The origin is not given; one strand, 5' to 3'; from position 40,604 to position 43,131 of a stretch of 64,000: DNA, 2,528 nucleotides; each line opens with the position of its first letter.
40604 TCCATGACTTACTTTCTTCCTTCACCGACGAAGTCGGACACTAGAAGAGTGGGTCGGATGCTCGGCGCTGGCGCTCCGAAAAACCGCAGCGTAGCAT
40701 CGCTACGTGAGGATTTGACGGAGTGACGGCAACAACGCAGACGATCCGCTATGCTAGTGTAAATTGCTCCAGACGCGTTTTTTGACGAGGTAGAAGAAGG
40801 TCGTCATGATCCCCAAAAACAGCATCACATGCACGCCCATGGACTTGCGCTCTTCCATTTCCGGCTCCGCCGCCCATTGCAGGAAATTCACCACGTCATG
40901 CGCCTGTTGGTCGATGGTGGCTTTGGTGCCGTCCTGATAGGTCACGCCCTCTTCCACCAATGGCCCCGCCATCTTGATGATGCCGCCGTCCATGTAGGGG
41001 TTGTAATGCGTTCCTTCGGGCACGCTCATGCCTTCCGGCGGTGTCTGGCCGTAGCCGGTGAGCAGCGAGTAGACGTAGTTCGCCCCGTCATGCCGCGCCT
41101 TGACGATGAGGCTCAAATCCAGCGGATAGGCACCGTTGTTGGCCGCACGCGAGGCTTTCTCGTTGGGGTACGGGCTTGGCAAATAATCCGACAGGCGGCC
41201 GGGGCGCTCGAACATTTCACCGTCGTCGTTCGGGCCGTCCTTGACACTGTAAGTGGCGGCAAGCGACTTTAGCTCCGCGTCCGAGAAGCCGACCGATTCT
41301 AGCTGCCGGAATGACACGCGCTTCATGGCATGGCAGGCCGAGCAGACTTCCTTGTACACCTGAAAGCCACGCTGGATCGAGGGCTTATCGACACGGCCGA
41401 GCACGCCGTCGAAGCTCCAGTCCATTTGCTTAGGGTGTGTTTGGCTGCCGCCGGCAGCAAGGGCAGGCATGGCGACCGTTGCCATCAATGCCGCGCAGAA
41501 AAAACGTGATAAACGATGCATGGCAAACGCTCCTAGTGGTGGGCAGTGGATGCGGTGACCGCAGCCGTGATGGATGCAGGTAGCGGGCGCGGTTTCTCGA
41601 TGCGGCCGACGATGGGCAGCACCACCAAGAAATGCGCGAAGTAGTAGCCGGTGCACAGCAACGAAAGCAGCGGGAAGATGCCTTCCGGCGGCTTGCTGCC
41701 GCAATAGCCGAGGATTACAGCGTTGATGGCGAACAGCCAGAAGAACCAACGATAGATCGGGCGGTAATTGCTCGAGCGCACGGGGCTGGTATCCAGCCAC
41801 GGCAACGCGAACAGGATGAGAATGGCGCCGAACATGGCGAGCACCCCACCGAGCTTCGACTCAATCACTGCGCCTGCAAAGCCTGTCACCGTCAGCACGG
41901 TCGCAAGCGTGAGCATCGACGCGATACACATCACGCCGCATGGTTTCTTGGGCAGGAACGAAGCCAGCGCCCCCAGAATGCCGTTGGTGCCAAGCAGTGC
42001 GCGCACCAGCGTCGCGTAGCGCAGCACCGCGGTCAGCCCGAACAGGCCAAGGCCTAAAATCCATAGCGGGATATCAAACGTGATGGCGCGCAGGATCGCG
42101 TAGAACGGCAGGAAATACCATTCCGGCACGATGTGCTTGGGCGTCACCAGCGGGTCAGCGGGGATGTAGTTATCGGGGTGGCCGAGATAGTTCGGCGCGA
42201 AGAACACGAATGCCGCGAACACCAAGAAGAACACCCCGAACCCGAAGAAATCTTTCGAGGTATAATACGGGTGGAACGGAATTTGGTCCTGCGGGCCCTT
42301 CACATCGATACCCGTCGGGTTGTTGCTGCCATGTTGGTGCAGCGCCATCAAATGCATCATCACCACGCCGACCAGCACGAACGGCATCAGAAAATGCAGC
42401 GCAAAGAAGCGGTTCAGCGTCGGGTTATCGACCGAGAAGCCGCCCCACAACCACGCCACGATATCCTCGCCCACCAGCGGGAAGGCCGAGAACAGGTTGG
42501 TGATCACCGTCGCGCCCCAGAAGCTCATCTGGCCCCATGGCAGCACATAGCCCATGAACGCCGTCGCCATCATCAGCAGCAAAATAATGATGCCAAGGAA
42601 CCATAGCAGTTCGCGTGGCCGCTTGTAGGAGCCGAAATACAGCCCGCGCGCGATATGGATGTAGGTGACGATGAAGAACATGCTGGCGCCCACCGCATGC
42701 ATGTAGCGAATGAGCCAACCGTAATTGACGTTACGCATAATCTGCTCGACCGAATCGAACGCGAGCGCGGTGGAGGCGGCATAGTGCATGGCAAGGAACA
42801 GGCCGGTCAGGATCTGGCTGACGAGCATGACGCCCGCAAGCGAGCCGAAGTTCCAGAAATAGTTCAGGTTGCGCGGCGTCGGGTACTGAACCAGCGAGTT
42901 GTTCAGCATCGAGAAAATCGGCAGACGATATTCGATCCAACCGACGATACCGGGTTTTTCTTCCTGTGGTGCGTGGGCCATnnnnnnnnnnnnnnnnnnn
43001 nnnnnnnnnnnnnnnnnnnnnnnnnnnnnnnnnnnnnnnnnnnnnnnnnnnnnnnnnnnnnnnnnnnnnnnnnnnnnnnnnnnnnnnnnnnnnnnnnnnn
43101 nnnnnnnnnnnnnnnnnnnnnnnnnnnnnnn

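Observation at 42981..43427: Unknown 148-codon ORF wedged inside the petA-petB-petC (cytochrome bc1) operon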

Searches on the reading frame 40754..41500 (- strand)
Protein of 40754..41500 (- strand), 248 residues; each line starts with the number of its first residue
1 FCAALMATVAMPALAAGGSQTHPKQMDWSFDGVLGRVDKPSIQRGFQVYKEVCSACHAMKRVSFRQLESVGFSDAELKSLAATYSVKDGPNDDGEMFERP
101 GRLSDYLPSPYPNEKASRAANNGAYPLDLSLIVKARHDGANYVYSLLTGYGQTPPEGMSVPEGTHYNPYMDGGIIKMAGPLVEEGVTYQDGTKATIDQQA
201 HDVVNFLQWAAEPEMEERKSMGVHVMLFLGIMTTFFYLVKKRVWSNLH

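Call 3: search_protein_families(library=pfam, proteins=[window:40754-41500:-], max_evalue=1)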
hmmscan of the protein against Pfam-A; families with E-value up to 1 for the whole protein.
window:40754-41500:- (248 aa): 3 families
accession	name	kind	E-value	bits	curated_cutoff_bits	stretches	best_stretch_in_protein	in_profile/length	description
PF02167.20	Cytochrom_C1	-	8.5e-99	330.1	22.8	1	28-246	1-218/219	Cytochrome C1 family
PF13442.11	Cytochrome_CBB3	-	0.0033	18.2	27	1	42-75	3-35/68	Cytochrome C oxidase, cbb3-type, subunit III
PF00034.26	Cytochrom_C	-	0.012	17.4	21.3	1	43-59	2-18/90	Cytochrome c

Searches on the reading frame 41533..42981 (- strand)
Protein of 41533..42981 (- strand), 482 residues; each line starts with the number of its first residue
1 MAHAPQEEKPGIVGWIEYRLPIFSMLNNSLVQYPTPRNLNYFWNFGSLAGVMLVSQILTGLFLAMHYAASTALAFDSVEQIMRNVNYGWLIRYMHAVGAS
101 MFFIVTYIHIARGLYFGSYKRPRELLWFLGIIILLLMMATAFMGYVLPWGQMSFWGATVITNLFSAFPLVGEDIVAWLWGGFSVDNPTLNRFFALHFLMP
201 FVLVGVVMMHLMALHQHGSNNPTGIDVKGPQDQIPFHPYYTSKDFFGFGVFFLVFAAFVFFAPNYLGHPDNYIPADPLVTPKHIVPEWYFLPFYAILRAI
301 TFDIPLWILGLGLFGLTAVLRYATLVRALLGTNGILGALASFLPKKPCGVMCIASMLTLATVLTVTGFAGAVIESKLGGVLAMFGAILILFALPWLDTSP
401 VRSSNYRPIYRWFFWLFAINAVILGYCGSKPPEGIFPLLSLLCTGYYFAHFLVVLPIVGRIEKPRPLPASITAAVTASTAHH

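Call 3: search_protein_families(library=pfam, proteins=[window:41533-42981:-], max_evalue=1)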
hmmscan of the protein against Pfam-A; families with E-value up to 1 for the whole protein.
window:41533-42981:- (482 aa): 3 families
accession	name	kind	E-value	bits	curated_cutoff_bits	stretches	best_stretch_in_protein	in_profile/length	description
PF00033.24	Cytochrome_B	-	7e-79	264.5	27.2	1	31-218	2-189/189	Cytochrome b/b6/petB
PF13631.11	Cytochrom_B_N_2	-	1.3e-47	162.3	27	1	101-269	2-169/169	Cytochrome b(N-terminal)/b6/petB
PF00032.22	Cytochrom_B_C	-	3.5e-35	120.7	20.7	1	274-448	1-102/102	Cytochrome b(C-terminal)/b6/petD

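Call 8: find_related_loci(query=window:41533-42981:-, collection=genome_contigs, flank=4000)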
Query window:41533-42981:- (482 aa) in genome_contigs; peptide patterns used: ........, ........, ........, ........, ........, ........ (x = any residue, [..] = any of these).
600 stretches matched a pattern (row limit reached: there are more); 600 encode a relative of the query (tblastn E <= 1e-3); the best 80 are kept; 80 distinct loci.
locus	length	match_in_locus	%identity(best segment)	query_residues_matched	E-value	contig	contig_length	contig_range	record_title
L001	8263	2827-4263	69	1-482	0e+0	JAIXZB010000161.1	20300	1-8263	MAG: Rickettsiales bacterium isolate D8_MAG_00035 pond_D8_MAG_00035_000000000161, whole genome shotgun sequence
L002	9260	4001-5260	59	6-475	1e-180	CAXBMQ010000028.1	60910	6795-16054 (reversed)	MAG TPA_asm: uncultured Rhodospirillaceae bacterium isolate ERR2762121_concoct_63 genome assembly, contig: ERZ3421540.80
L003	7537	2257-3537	59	6-475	6e-180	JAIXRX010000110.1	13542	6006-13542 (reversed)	MAG: Alphaproteobacteria bacterium isolate C4_MAG_00079 pond_C4_MAG_00079_000000000115, whole genome shotgun sequence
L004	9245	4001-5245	58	7-479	7e-173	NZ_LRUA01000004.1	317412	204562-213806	Kordiimonas lacus strain S3-22 S3-22_S4, whole genome shotgun sequence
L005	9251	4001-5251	59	1-475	4e-172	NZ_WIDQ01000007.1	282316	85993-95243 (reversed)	Niveispirillum sp. SYP-B3756 NODE_7, whole genome shotgun sequence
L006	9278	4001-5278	57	6-480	3e-170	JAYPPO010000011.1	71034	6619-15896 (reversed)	MAG: Alphaproteobacteria bacterium isolate SD3109_NP_metabat_bins_2.tsv.082 unicycler_71994, whole genome shotgun sequen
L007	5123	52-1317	60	1-480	1e-171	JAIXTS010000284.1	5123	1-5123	MAG: Azospirillum sp. isolate C8_MAG_00048 pond_C8_MAG_00048_000000000116, whole genome shotgun sequence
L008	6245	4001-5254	58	4-476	1e-167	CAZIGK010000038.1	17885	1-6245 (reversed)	MAG TPA_asm: uncultured Rickettsiales bacterium isolate SRP290908_co2_187 genome assembly, contig: NODE_4122_length_1788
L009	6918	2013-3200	58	15-475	9e-167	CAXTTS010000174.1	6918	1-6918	MAG TPA_asm: uncultured Sphingomonadaceae bacterium isolate public_SRR12240182_metawrap_bin.4 genome assembly, contig: p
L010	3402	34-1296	54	1-479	6e-173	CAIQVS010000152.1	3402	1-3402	MAG: uncultured proteobacterium isolate I3b_bin-431 genome assembly, contig: bin-431:152/454, whole genome shotgun seque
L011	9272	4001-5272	80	1-482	6e-164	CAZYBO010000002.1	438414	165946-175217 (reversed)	MAG TPA_asm: uncultured Rickettsiales bacterium isolate SRP302895_co1_247 genome assembly, contig: NODE_22_length_438414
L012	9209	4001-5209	55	11-479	8e-163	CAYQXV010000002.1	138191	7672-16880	MAG TPA_asm: uncultured Caulobacterales bacterium isolate SRP114822_co2_92 genome assembly, contig: NODE_45_length_13819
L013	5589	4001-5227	54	7-480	8e-162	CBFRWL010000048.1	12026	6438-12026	MAG TPA_asm: uncultured Sphingomonas sp. isolate SRR25996636_binner12_Refined_16 genome assembly, contig: ERZ27321134.19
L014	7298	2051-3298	56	3-478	7e-161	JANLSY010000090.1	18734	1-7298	MAG: Sphingomonadales bacterium isolate OTE_25_metabat_285 OTE_25_k141_34834, whole genome shotgun sequence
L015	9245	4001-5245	79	1-482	9e-161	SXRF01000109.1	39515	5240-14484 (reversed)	MAG: Rickettsiales bacterium isolate F1-140-MAGs051 F1-140__c491163, whole genome shotgun sequence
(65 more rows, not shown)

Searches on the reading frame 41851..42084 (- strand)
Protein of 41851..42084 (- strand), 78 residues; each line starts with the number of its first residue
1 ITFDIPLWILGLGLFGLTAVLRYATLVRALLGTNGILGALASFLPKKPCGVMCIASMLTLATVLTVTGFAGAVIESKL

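Call 40: find_related_loci(query=A3, collection=metagenome_contigs, flank=3500)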
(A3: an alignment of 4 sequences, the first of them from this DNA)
Query A3 (78 aa) in metagenome_contigs; peptide patterns used: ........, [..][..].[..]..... (x = any residue, [..] = any of these).
197 stretches matched a pattern; 4 encode a relative of the query (tblastn E <= 1e-3); 4 distinct loci.
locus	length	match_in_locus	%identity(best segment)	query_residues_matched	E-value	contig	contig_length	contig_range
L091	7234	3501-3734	62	1-78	8e-28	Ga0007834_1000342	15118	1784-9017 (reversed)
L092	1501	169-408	53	1-78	1e-20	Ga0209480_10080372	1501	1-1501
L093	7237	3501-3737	40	1-78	2e-9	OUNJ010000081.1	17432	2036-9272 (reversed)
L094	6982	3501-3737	38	1-78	3e-9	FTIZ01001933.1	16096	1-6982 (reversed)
